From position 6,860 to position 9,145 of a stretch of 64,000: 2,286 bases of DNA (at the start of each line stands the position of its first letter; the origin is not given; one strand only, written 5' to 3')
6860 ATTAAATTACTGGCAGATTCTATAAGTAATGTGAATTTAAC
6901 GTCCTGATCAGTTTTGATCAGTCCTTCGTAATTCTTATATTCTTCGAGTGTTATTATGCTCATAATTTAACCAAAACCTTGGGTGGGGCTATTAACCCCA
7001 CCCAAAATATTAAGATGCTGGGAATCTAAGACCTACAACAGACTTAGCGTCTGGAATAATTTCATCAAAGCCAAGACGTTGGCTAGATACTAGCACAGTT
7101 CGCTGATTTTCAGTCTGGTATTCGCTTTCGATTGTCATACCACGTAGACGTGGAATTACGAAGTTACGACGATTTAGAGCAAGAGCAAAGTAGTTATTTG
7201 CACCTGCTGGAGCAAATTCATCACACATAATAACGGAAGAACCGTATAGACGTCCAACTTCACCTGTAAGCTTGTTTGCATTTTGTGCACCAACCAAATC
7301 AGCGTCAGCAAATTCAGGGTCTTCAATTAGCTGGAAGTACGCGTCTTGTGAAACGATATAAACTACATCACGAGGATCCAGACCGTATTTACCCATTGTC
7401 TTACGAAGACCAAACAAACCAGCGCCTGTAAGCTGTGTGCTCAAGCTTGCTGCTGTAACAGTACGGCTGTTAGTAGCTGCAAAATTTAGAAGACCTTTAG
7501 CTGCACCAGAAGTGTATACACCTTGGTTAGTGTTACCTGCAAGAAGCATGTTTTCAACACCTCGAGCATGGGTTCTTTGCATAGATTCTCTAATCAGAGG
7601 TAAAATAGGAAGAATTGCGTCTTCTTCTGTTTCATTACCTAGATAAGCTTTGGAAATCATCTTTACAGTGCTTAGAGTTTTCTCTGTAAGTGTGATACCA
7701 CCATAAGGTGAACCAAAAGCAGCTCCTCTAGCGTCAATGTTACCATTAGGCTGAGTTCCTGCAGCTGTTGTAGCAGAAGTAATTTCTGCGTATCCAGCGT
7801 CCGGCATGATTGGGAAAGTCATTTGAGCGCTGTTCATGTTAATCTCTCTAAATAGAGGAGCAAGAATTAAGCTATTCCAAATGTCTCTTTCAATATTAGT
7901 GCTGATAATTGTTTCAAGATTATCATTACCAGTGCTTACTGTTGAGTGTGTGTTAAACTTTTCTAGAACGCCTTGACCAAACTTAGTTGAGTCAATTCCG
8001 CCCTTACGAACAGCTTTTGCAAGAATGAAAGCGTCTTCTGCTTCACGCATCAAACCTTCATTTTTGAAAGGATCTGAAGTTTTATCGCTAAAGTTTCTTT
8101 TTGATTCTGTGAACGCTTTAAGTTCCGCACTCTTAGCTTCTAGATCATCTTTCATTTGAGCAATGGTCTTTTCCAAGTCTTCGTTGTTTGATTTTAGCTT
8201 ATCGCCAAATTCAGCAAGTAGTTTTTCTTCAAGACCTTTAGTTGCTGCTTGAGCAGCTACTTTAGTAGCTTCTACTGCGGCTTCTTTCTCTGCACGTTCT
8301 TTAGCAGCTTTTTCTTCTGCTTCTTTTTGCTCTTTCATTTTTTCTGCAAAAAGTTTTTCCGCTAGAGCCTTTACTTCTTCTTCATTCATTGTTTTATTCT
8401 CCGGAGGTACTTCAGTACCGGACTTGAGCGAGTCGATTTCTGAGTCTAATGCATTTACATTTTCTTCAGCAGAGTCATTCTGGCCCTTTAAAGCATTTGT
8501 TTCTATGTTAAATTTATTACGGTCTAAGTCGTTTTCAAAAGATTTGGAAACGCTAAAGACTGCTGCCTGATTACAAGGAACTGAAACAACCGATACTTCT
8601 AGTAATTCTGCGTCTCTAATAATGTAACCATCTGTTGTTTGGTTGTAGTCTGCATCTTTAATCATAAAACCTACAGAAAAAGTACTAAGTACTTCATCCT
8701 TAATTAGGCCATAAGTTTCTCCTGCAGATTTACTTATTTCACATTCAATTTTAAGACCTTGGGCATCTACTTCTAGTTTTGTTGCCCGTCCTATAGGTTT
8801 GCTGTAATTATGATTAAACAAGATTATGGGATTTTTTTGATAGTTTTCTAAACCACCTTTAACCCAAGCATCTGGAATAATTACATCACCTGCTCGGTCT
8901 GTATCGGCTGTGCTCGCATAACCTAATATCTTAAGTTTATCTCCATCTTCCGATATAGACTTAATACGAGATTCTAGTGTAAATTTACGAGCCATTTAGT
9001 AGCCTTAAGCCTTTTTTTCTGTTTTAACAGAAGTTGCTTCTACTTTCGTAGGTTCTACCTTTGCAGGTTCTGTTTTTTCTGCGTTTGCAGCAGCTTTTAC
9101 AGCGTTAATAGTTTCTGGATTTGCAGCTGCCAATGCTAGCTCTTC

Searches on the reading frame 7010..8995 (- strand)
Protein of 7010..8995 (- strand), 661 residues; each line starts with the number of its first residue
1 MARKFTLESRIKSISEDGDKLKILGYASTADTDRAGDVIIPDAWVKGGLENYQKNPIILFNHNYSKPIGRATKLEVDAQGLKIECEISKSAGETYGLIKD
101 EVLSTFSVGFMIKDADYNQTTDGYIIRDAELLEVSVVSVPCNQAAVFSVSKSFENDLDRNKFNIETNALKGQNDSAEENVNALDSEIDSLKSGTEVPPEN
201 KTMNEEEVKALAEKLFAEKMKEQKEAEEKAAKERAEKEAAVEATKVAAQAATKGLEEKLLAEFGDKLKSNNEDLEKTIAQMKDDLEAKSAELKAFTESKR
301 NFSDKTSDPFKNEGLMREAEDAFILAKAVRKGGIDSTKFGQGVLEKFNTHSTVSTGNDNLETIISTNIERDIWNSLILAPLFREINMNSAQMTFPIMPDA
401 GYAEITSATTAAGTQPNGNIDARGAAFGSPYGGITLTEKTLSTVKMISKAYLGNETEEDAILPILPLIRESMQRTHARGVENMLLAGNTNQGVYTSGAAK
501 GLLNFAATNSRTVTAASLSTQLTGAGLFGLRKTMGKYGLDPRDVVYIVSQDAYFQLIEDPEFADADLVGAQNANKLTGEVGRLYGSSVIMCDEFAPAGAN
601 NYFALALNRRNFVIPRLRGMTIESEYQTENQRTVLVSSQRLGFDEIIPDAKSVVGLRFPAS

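Call 12: search_protein_families(library=phrogs, proteins=[window:7010-8995:-], max_evalue=0.01)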
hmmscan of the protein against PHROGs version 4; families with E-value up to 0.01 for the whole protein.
window:7010-8995:- (661 aa): 11 families
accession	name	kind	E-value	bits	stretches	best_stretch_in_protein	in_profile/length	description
phrog_80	-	head and packaging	7.2e-42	145.4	1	8-266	223-484/607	head maturation protease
phrog_617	-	head and packaging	3.9e-27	96.4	1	3-556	11-525/626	major head protein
phrog_267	-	head and packaging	4.6e-12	46.8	1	500-650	172-319/410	major head protein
phrog_10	-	head and packaging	3.1e-11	44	1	199-642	234-621/752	major head protein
phrog_9427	-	head and packaging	5.4e-10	40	1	17-156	25-175/453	head maturation protease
phrog_11321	-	unknown function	2.4e-09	38.1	1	49-293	26-277/327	-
phrog_7015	-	head and packaging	2.7e-05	24.8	1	19-203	14-191/240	head maturation protease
phrog_13361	-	unknown function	4.1e-05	24.5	1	11-92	12-84/132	-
phrog_30146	-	unknown function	0.00011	23.1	1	11-76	12-69/79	-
phrog_37668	-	head and packaging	0.00024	21.4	1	72-253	83-263/313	head maturation protease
phrog_1028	-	head and packaging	0.0092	16.5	0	12-42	28-61/591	head maturation protease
